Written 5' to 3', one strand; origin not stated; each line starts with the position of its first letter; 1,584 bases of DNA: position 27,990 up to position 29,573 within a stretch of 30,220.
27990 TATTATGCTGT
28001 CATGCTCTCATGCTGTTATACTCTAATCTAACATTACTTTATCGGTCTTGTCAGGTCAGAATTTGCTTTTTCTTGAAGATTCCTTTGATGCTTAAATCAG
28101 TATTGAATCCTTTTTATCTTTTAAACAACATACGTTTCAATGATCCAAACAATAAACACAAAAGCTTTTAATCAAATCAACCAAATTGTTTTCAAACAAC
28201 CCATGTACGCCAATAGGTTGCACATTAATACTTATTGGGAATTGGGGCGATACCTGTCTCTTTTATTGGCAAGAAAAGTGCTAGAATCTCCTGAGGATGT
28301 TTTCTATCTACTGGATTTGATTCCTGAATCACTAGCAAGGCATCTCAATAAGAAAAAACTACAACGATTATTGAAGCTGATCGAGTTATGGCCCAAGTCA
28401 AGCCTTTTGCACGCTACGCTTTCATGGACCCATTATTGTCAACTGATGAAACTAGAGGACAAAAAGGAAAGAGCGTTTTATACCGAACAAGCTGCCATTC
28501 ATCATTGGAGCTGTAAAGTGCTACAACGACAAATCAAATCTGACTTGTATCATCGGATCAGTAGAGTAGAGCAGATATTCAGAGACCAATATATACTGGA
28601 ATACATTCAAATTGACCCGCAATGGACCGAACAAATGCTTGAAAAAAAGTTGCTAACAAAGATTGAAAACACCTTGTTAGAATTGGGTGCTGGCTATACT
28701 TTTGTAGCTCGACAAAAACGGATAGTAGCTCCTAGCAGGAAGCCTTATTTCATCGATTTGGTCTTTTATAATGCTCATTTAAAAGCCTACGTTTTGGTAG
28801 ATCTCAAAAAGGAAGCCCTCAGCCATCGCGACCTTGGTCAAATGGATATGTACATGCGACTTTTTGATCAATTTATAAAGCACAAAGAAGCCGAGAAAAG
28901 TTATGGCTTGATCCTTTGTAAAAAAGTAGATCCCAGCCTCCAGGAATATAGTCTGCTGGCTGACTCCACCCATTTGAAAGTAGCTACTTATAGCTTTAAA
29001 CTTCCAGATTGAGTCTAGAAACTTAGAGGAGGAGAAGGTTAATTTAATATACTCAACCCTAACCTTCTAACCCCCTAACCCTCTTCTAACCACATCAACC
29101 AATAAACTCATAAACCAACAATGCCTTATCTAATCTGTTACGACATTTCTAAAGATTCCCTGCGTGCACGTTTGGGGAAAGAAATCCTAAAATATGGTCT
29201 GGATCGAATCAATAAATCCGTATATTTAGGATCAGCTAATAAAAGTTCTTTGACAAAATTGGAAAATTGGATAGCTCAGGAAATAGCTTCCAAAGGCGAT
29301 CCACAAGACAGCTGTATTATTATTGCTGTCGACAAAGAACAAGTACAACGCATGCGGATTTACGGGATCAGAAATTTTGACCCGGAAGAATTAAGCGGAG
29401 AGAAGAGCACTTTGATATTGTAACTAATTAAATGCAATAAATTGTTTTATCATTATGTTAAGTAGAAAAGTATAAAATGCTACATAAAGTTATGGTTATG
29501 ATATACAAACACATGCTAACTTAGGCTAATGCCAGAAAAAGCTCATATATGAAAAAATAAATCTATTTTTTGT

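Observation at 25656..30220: Stand-alone retron-type RT embedded in a Cas1-Cas2-CRISPR adaptation module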

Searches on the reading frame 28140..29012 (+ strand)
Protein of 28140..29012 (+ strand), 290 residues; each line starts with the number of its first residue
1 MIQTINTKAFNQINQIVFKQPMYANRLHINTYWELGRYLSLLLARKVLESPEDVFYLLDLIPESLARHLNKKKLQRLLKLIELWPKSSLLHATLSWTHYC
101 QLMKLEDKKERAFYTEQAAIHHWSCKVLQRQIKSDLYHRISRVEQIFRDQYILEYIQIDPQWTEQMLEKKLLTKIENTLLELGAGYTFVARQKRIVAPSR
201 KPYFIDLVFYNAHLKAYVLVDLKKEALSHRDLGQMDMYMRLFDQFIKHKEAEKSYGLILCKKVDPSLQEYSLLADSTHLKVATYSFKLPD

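Call 3: search_protein_families(library=pfam, proteins=[window:28140-29012:+], max_evalue=0.01)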
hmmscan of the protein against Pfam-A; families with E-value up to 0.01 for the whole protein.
window:28140-29012:+ (290 aa): 2 families
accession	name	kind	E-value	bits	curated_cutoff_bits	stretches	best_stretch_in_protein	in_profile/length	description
PF06250.17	YhcG_C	-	1e-41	142.9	32.5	1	145-289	2-145/157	YhcG PDDEXK nuclease domain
PF17761.7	DUF1016_N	-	2.6e-18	66.9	32.8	1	23-139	16-137/137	DUF1016 N-terminal domain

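Call 4: search_protein_families(library=ncbifam, proteins=[window:28140-29012:+], max_evalue=0.01)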
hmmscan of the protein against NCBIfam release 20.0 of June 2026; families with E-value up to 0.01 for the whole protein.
window:28140-29012:+ (290 aa): 0 families

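Call 5: search_protein_families(library=padloc, proteins=[window:28140-29012:+], max_evalue=0.01)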
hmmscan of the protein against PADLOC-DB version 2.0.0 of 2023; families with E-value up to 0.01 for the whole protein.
window:28140-29012:+ (290 aa): 24 families
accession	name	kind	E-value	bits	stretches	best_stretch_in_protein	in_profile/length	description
PDLC04807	PDC-S02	-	4.6e-67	224.7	2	143-290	179-327/351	-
PDLC04803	PDC-S02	-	4e-63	211.6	1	68-290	9-246/269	-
PDLC04795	PDC-S02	-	6.6e-54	181.4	1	10-287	32-329/357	-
PDLC04810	PDC-S02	-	4.3e-53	178.8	1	66-287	76-329/355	-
PDLC04831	PDC-S02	-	1.2e-49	167.7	1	19-289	28-320/346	-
PDLC04822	PDC-S02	-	1.8e-42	144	1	20-262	28-286/294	-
PDLC04813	PDC-S02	-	7.1e-38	128.2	1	143-287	4-147/175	-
PDLC04820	PDC-S02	-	1.7e-37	127.2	2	145-289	197-307/332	-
PDLC04827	PDC-S02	-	2.4e-28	97.3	1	25-197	33-229/234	-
PDLC01464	PD_DExK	-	1.3e-24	84.9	1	96-221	1-126/126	"CAS-I,CAS-II,CAS-III,CAS-IV,CAS-V,CAS-VI; associated"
PDLC04798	PDC-S02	-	8.5e-22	76.3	1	139-286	43-189/222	-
PDLC04826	PDC-S02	-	1.2e-15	55.8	1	73-186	83-216/222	-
PDLC04812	PDC-S02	-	3e-15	54.4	1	70-138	79-147/151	-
PDLC04823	PDC-S02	-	1.4e-14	52.2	2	93-141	31-79/175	-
PDLC04825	PDC-S02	-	2.2e-14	51.8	1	32-145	44-162/193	-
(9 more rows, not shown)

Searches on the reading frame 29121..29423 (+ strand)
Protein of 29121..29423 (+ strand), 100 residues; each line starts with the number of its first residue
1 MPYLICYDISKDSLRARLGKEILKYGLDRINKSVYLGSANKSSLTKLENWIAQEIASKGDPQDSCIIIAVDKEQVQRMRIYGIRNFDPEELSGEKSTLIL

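Call 3: search_protein_families(library=pfam, proteins=[window:29121-29423:+], max_evalue=0.01)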
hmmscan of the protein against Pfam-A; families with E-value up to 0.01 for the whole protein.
window:29121-29423:+ (100 aa): 1 family
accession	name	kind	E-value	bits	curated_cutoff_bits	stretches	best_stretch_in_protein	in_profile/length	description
PF09827.14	CRISPR_Cas2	-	1.5e-13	51.2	23.8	1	1-78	1-74/74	CRISPR associated protein Cas2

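Call 4: search_protein_families(library=ncbifam, proteins=[window:29121-29423:+], max_evalue=0.01)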
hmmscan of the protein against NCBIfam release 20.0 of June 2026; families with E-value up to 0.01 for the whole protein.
window:29121-29423:+ (100 aa): 1 family
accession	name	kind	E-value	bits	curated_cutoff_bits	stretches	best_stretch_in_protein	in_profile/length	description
TIGR01573.1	cas2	equivalog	4.9e-11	42.7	24.5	1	1-83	1-83/96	CRISPR-associated endonuclease Cas2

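Call 5: search_protein_families(library=padloc, proteins=[window:29121-29423:+], max_evalue=0.01)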
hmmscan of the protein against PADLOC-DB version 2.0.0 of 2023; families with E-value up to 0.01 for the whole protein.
window:29121-29423:+ (100 aa): 19 families
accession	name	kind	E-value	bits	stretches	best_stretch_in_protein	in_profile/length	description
PDLC01649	Cas2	-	1.2e-13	49.2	1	1-74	1-69/70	"CAS-I,CAS-II,CAS-III,CAS-IV,CAS-V,CAS-VI; acquisition_2"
PDLC02077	Cas2b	-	3e-13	48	1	1-92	1-88/96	-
PDLC01443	Cas2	-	3.9e-13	47.7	1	1-84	1-78/86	"CAS-I,CAS-II,CAS-III,CAS-IV,CAS-V,CAS-VI; acquisition_2"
PDLC01338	Cas2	-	8.8e-13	46.6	1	3-83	1-74/76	"CAS-I,CAS-II,CAS-III,CAS-IV,CAS-V,CAS-VI; acquisition_2"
PDLC02075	Cas2a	-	1e-12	46.2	1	1-77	1-74/85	-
PDLC01525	Cas2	-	2.1e-12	45.6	1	3-88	3-84/90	"CAS-I,CAS-II,CAS-III,CAS-IV,CAS-V,CAS-VI; acquisition_2"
PDLC02070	Cas2_II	-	2.9e-12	44.9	1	2-85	2-78/89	-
PDLC01251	Cas2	-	8.5e-12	43.2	1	1-82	1-77/84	"CAS-I,CAS-II,CAS-III,CAS-IV,CAS-V,CAS-VI; acquisition_2"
PDLC00935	Cas2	-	1.3e-11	42.7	1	1-83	1-83/96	CRISPR-associated endonuclease Cas2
PDLC01756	Cas2g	-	3.1e-11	41.2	1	3-83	6-84/96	-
PDLC02074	Cas2_IIIb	-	2.2e-10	38.5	1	4-60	4-58/86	-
PDLC00936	Cas2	-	3.3e-08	31.9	1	3-82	1-80/83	Cas2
PDLC01749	Cas2b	-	9.9e-08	30.4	1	4-85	4-80/87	-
PDLC02027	Cas2d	-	2.2e-07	29.3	1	1-84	1-80/89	-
PDLC01748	Cas2_IIIa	-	1.5e-06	26.7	1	2-84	2-77/88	-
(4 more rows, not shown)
